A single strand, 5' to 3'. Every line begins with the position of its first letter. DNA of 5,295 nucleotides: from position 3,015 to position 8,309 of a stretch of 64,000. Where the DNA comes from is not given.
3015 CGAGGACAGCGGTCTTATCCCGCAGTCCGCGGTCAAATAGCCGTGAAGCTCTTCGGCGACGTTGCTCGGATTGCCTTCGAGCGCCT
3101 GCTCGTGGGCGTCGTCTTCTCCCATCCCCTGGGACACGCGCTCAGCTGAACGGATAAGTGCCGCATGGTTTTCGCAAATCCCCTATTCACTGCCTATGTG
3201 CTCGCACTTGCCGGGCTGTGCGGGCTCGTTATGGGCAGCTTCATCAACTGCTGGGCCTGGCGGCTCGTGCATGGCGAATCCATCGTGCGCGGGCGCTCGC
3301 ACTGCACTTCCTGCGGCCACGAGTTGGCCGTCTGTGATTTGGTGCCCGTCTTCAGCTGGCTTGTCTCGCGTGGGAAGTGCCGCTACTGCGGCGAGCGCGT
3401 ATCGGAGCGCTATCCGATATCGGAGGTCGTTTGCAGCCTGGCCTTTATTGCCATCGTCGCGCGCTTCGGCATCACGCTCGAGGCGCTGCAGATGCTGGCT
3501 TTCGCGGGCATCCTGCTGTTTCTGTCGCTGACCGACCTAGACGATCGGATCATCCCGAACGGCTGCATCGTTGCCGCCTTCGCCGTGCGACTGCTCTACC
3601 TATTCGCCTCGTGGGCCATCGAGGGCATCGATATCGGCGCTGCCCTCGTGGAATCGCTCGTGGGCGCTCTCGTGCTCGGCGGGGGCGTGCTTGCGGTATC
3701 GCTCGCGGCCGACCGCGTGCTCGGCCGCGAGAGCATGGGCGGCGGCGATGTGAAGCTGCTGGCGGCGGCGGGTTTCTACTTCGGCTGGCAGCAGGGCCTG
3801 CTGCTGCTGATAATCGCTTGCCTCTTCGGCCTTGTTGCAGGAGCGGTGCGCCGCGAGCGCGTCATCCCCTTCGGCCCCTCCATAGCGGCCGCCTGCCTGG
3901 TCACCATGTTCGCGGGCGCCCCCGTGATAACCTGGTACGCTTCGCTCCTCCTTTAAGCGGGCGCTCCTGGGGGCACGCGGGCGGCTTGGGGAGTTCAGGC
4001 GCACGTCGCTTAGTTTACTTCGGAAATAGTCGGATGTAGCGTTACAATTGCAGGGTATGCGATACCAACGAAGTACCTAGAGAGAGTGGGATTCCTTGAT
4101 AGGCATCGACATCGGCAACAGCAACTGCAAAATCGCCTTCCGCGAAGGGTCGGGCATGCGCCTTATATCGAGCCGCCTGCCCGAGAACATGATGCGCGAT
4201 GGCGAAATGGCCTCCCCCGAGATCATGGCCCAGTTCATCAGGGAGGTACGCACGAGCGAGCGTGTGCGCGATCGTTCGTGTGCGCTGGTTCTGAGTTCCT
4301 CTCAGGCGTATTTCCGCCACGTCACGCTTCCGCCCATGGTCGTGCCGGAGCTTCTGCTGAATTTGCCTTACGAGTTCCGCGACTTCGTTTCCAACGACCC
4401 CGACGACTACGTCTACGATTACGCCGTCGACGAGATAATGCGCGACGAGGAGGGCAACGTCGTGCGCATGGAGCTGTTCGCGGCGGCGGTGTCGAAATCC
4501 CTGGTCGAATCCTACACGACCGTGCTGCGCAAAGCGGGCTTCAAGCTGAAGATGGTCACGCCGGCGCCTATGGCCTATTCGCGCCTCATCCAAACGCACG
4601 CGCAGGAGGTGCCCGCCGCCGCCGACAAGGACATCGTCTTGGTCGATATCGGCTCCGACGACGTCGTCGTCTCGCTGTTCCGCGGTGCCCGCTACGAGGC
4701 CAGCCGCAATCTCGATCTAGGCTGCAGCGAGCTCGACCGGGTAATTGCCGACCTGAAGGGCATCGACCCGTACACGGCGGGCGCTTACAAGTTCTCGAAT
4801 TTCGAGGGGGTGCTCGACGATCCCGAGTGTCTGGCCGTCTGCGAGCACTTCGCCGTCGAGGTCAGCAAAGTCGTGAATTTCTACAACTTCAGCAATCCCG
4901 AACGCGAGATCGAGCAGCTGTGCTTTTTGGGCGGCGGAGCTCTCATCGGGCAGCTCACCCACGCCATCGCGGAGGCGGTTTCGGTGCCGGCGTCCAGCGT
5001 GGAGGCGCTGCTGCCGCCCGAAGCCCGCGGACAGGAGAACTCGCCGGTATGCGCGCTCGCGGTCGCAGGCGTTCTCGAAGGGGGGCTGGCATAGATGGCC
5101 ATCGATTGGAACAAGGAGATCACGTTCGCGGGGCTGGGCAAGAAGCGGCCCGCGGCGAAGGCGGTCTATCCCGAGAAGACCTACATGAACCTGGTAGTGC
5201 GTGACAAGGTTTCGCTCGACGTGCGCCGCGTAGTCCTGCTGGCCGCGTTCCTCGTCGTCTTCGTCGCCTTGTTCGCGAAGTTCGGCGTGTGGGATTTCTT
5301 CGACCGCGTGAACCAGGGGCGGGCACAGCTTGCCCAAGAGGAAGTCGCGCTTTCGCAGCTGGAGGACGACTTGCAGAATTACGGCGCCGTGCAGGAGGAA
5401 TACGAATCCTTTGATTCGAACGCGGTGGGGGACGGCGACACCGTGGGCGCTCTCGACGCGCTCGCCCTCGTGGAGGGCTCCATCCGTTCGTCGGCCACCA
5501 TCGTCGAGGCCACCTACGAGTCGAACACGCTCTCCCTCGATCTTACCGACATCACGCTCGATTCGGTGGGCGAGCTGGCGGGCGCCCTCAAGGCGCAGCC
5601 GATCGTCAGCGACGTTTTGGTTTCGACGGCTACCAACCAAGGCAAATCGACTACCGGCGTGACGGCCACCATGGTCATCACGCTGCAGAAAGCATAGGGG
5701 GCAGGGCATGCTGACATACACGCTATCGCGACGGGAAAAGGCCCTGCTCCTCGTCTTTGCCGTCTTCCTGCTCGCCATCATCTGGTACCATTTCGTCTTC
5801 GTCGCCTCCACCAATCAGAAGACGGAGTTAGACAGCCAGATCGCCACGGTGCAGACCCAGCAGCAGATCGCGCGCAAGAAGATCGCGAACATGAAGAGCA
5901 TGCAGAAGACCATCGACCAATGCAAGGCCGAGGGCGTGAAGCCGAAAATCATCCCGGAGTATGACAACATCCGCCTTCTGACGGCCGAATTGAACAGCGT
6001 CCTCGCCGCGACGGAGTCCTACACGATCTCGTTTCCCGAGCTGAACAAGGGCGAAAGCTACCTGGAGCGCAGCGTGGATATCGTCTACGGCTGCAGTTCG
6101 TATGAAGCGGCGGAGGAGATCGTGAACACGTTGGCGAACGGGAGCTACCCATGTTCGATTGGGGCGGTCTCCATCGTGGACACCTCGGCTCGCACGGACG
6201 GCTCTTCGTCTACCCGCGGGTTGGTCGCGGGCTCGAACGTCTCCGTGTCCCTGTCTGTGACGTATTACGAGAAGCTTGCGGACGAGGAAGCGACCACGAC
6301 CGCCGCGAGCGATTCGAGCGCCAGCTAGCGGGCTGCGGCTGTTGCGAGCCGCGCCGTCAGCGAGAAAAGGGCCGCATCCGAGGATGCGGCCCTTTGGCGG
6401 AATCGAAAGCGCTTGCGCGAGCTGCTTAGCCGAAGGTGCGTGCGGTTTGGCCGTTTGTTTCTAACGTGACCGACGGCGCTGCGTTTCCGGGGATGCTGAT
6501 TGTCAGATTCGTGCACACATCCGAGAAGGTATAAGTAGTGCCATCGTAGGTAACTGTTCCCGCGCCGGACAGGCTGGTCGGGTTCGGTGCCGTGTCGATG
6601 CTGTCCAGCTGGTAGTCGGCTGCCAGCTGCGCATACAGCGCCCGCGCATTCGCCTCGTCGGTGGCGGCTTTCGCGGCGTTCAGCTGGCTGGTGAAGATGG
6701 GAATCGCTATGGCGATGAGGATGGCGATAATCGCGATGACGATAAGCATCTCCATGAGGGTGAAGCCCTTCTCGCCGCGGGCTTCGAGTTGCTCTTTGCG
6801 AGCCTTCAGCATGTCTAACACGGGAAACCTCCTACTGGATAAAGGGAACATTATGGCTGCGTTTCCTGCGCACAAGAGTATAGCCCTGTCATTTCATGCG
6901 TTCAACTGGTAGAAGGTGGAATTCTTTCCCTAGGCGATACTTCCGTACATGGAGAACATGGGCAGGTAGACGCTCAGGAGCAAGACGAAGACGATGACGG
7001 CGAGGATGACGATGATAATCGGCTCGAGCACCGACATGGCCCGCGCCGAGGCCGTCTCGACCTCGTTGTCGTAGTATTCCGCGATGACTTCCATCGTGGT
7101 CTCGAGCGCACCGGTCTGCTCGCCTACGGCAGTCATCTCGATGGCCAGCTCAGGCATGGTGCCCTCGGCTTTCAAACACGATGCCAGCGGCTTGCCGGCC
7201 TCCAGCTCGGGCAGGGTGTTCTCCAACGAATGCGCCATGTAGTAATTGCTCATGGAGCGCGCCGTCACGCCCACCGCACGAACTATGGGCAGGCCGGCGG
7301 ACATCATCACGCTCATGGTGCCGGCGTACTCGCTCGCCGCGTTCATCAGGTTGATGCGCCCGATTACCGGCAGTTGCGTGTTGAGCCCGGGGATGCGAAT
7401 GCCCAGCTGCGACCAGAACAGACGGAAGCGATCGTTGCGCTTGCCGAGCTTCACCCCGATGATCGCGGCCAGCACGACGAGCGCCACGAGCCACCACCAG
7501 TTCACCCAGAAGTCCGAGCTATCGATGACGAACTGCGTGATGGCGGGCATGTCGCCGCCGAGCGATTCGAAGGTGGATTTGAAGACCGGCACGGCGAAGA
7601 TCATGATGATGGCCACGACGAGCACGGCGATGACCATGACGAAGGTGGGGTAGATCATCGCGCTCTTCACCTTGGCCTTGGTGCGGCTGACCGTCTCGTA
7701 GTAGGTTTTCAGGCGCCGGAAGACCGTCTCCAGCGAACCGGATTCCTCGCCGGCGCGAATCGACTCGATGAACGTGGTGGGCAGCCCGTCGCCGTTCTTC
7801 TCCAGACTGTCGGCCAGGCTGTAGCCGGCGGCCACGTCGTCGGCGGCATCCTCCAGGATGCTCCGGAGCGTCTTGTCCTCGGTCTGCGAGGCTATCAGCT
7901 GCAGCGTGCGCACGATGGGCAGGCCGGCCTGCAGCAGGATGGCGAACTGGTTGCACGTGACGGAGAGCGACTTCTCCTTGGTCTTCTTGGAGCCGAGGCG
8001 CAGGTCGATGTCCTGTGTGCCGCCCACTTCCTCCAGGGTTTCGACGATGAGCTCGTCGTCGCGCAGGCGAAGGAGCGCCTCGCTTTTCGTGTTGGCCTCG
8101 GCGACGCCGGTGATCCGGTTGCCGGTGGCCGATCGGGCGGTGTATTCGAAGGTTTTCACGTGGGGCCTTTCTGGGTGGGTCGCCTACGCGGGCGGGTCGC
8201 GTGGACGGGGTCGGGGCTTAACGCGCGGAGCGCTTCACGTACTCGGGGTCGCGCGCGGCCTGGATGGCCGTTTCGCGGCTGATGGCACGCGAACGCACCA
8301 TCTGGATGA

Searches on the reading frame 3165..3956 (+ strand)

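Call 7: search_protein_families(library=pfam, proteins=[window:3165-3956:+], max_evalue=0.001)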
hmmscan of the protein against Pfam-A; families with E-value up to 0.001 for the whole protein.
window:3165-3956:+ (263 aa): 2 families
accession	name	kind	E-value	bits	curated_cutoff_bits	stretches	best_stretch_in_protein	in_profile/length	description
PF06750.18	A24_N_bact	-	5.4e-28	97.3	23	1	18-101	1-84/84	Bacterial Peptidase A24 N-terminal domain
PF01478.23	Peptidase_A24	-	1.5e-15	58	26.5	1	112-226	2-103/104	Type IV leader peptidase family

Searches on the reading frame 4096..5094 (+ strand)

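Call 34: search_protein_families(library=ncbifam, proteins=[window:4096-5094:+], max_evalue=0.01)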
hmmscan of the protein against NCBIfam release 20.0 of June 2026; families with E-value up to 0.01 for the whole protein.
window:4096-5094:+ (332 aa): 3 families
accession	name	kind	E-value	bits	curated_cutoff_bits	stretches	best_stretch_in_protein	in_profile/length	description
TIGR01175.1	pilM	subfamily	1.1e-28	100.2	133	1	2-302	6-313/348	type IV pilus assembly protein PilM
TIGR01709.2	typeII_sec_gspL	equivalog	0.002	17.3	65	1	54-160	44-142/392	type II secretion system protein GspL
NF045709.1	Amuc_1101_fam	equivalog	0.0056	15.5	650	0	37-187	47-187/608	Amuc_1101 family PilM-like pilus complex protein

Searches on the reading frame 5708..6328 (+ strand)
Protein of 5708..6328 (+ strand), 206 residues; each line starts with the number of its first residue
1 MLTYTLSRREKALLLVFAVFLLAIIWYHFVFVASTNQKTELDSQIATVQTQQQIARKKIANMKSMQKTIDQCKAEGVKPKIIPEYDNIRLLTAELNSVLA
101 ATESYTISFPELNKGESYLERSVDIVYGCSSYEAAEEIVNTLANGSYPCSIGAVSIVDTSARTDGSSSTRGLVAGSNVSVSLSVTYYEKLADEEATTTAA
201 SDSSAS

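Call 7: search_protein_families(library=pfam, proteins=[window:5708-6328:+], max_evalue=0.001)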
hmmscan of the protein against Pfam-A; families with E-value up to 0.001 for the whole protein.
window:5708-6328:+ (206 aa): 1 family
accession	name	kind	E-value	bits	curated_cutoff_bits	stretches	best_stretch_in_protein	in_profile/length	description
PF04612.17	T2SSM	-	8.3e-06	26.5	27.8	1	6-68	11-73/160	Type II secretion system (T2SS), protein M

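Call 34: search_protein_families(library=ncbifam, proteins=[window:5708-6328:+], max_evalue=0.01)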
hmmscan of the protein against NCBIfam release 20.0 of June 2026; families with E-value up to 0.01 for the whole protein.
window:5708-6328:+ (206 aa): 1 family
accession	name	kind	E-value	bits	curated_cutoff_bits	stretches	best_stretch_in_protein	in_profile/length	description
TIGR03023.1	WcaJ_sugtrans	equivalog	0.0017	17.7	410.75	1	41-129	185-272/453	undecaprenyl-phosphate glucose phosphotransferase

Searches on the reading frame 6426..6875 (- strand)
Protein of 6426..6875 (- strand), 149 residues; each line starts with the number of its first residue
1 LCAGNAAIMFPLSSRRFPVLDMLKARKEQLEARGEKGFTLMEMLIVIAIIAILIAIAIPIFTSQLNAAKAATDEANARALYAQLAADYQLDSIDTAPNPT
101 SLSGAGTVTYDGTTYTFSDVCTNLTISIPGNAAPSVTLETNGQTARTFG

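Call 7: search_protein_families(library=pfam, proteins=[window:6426-6875:-], max_evalue=0.001)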
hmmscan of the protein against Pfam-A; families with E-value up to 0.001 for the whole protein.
window:6426-6875:- (149 aa): 1 family
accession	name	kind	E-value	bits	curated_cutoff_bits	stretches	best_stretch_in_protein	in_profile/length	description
PF07963.17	N_methyl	-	2.8e-08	33.4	21.2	1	33-58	2-27/27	Prokaryotic N-terminal methylation motif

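Call 34: search_protein_families(library=ncbifam, proteins=[window:6426-6875:-], max_evalue=0.01)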
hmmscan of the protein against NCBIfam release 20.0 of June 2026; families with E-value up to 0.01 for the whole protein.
window:6426-6875:- (149 aa): 18 families
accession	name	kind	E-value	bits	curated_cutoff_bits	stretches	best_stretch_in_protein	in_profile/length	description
NF040999.1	pilin_ComGC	equivalog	3.5e-13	49.5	75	1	35-111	1-75/84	competence type IV pilus major pilin ComGC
TIGR01710.1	typeII_sec_gspG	equivalog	6.6e-10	39.1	88.85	1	36-94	1-58/134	type II secretion system major pseudopilin GspG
NF007862.0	PRK10574.1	equivalog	5.9e-09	36.2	138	1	35-74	4-42/145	prepilin peptidase-dependent pilin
NF041775.1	typeIV_PilA_Myxo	equivalog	6.5e-09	36.1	400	1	35-82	10-57/214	type IV pilin protein PilA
TIGR02532.1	IV_pilin_GFxxxE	domain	2.8e-08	33.2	16.3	1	36-58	2-24/24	prepilin-type N-terminal cleavage/methylation domain-containing protein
NF041013.1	T4P_ComGE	equivalog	1.6e-07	31.3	49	1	36-85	4-54/83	competence type IV pilus minor pilin ComGE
TIGR01708.2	typeII_sec_gspH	equivalog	3e-07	30.6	80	1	35-84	1-47/169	type II secretion system minor pseudopilin GspH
TIGR02596.1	TIGR02596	subfamily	3.1e-07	30.7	70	1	38-85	1-45/196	Verru_Chthon cassette protein D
TIGR01707.1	gspI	equivalog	1.2e-05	25.7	44.35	1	37-115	1-75/101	type II secretion system minor pseudopilin GspI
NF040982.1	ComGD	equivalog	1.6e-05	25.3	70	1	35-66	1-32/139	competence type IV pilus minor pilin ComGD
NF041002.1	pilin_ComGF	equivalog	0.00017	21.8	80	1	35-73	1-38/139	competence type IV pilus minor pilin ComGF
TIGR01711.1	gspJ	equivalog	0.00045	20.1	64.85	1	36-78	1-42/192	type II secretion system minor pseudopilin GspJ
NF007800.0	PRK10506.1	equivalog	0.00074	19.4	158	1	32-73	5-46/163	prepilin peptidase-dependent protein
TIGR02599.1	TIGR02599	subfamily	0.00083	18.7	256.5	1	37-75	1-39/361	Verru_Chthon cassette protein C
TIGR02523.1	type_IV_pilV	equivalog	0.001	19.6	52.2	1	36-118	2-81/139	type IV pilus modification protein PilV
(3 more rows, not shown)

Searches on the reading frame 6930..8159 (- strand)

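Call 5: search_protein_families(library=pfam, proteins=[window:6930-8159:-], max_evalue=0.01)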
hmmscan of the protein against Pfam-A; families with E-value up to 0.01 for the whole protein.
window:6930-8159:- (409 aa): 4 families
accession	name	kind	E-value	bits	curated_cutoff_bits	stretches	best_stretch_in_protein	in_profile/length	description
PF00482.28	T2SSF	-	8.4e-58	194.2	25.2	2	69-191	2-125/125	Type II secretion system (T2SS), protein F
PF02442.22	L1R_F9L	-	0.00098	19.5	27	0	130-188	147-199/200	Lipid membrane protein of large eukaryotic DNA viruses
PF02009.21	RIFIN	-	0.005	17.2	32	0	348-396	253-301/327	Rifin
PF20990.2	DUF2207_C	-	0.0098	16.1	33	0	139-242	103-193/247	Predicted membrane protein (DUF2207) C-terminal domain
